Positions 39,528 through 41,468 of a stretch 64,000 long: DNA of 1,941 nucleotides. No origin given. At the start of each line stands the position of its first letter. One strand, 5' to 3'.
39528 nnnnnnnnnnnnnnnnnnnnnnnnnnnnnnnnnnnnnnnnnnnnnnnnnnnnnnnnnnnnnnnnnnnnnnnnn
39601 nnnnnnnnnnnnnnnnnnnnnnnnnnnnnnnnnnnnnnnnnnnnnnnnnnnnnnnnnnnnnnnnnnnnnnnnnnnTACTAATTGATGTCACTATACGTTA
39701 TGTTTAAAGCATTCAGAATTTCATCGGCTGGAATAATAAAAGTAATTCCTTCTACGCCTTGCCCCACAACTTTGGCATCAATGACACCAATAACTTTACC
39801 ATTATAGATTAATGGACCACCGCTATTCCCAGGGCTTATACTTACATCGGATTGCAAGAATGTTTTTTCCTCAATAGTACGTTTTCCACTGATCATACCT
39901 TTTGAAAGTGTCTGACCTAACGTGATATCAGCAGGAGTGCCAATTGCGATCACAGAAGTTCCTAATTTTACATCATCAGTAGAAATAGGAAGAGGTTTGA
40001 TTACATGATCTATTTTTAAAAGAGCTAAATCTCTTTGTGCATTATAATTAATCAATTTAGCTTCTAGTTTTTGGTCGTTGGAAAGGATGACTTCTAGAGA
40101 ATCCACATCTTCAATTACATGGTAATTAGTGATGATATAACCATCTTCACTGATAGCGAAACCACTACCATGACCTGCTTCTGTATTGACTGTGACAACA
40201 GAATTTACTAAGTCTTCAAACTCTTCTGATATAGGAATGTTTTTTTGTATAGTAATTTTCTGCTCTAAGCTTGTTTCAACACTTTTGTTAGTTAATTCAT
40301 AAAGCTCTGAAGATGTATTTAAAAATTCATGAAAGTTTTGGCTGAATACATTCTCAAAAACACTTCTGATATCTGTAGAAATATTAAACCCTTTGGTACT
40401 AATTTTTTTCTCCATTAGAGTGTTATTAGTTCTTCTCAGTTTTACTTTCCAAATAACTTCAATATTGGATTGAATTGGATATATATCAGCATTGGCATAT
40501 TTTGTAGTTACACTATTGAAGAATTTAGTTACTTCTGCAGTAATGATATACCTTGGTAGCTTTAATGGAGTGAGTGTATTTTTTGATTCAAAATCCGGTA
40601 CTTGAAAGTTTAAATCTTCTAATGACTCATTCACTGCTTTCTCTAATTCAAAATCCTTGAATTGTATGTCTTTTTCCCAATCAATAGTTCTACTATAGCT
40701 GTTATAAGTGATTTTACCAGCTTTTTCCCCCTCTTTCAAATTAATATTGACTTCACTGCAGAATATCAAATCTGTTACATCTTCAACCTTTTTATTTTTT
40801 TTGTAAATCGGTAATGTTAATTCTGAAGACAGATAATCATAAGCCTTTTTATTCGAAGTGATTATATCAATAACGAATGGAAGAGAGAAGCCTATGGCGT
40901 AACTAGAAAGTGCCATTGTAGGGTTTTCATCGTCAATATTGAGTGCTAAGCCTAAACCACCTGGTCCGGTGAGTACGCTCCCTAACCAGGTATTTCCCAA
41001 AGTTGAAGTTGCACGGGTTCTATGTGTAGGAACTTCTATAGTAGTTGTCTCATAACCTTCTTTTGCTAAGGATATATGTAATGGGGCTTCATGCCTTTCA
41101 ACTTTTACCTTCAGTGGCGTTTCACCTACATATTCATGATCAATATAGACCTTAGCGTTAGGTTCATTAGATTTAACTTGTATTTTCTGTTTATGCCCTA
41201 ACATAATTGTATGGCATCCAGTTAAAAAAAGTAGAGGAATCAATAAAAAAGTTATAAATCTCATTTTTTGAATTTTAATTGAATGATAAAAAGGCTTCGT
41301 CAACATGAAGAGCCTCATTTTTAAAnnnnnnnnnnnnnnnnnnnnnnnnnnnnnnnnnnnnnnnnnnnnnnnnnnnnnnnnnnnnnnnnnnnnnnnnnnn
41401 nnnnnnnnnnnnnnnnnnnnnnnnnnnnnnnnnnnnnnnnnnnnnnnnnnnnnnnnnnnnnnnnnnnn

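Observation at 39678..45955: Two tandem PEGA-trypsin lipoprotein proteases in the SusD position behind a SusC-like receptor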

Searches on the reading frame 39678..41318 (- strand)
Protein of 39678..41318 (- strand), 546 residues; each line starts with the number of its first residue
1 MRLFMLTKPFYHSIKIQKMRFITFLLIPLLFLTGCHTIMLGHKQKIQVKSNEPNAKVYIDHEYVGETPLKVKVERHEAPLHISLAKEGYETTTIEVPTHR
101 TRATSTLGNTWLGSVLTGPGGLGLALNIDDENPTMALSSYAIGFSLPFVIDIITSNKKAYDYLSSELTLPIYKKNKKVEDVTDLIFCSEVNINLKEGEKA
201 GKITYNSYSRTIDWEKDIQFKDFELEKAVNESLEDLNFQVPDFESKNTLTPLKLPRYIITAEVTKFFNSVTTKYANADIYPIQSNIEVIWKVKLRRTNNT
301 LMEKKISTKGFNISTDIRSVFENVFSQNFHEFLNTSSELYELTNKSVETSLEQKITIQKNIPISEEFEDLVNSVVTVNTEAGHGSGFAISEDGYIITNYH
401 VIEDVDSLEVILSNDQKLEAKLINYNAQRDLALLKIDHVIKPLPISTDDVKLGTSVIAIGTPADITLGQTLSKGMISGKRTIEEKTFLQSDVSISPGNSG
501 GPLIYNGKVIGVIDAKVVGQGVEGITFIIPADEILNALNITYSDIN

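Call 4: search_protein_families(library=pfam, proteins=[window:39678-41318:-], max_evalue=0.01)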
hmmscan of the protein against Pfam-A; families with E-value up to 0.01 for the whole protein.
window:39678-41318:- (546 aa): 3 families
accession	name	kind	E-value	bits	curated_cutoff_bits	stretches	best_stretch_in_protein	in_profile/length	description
PF13365.12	Trypsin_2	-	4.1e-27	96.1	27.6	1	384-512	1-144/144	Trypsin-like peptidase domain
PF00089.32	Trypsin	-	1.9e-14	54.5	20.6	1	384-535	27-217/220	Trypsin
PF08308.17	PEGA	-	3.6e-09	36.8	20.8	1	46-100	4-57/71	PEGA domain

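Call 5: search_protein_families(library=ncbifam, proteins=[window:39678-41318:-], max_evalue=0.01)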
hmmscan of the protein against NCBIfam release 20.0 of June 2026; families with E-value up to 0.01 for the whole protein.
window:39678-41318:- (546 aa): 13 families
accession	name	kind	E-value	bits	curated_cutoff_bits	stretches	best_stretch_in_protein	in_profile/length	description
TIGR02037.1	degP_htrA_DO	subfamily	2.1e-39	135.7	416.2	1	365-538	38-224/434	Do family serine endopeptidase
NF047968.1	SerProtHtrA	equivalog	1.5e-29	103.5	470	1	374-532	79-247/357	serine protease HtrA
NF041521.1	HhoA_HhoB_HtrA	equivalog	1.3e-28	100.2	450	1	363-534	36-216/335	HhoA/HhoB/HtrA family serine endopeptidase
TIGR02038.1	protease_degS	equivalog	1.9e-27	96.4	422.95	1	382-532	78-237/351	outer membrane-stress sensor serine endopeptidase DegS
NF008147.1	PRK10898.1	equivalog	4.9e-26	91.7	408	1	382-532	78-238/352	outer membrane-stress sensor serine endopeptidase DegS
NF007526.1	PRK10139.1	equivalog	4.6e-23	81.6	756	1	379-534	88-252/456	serine endoprotease DegQ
NF040960.1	MamE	equivalog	1.6e-22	79.9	800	1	379-533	119-285/659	magnetosome formation protease MamE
NF033740.0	MarP_fam_protase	equivalog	1.2e-21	77.2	250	1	325-538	150-374/390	MarP family serine protease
NF008189.1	PRK10942.1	equivalog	3.9e-19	68.5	720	1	383-536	114-276/477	serine endoprotease DegP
NF050055.1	SerProtHtrAMycob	equivalog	1.7e-17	63.5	800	1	369-536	210-401/502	serine protease HtrA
NF053637.1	SerProtHtrAspr2045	equivalog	1.6e-16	60.2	650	1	381-539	102-280/394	serine protease HtrA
NF040961.1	MamO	equivalog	8.8e-10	37.5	800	1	347-534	72-260/648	magnetosome protein MamO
NF047662.1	LEPBI_I2678_fam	subfamily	0.0034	17.1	240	1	35-97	1-68/247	LEPBI_I2678 family protein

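Call 69: search_protein_families(library=padloc, proteins=[window:39678-41264:-], max_evalue=0.001)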
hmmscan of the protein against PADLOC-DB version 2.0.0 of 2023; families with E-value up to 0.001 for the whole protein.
window:39678-41264:- (528 aa): 5 families
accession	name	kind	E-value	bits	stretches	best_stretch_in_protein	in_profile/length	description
PDLC02960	RT-Protease_XI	-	2.6e-19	67.6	1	336-520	322-504/506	single gene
PDLC02959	RT-Protease_XI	-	5.1e-19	66.6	1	329-520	318-508/510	single gene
PDLC02159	Avs1b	-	1.7e-07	27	1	354-499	8-168/1924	-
PDLC04593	PDC-M35A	-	4.7e-07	27.8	1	361-497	18-180/216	-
PDLC05022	PDC-S45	-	0.00036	17.6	0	348-402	16-82/293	-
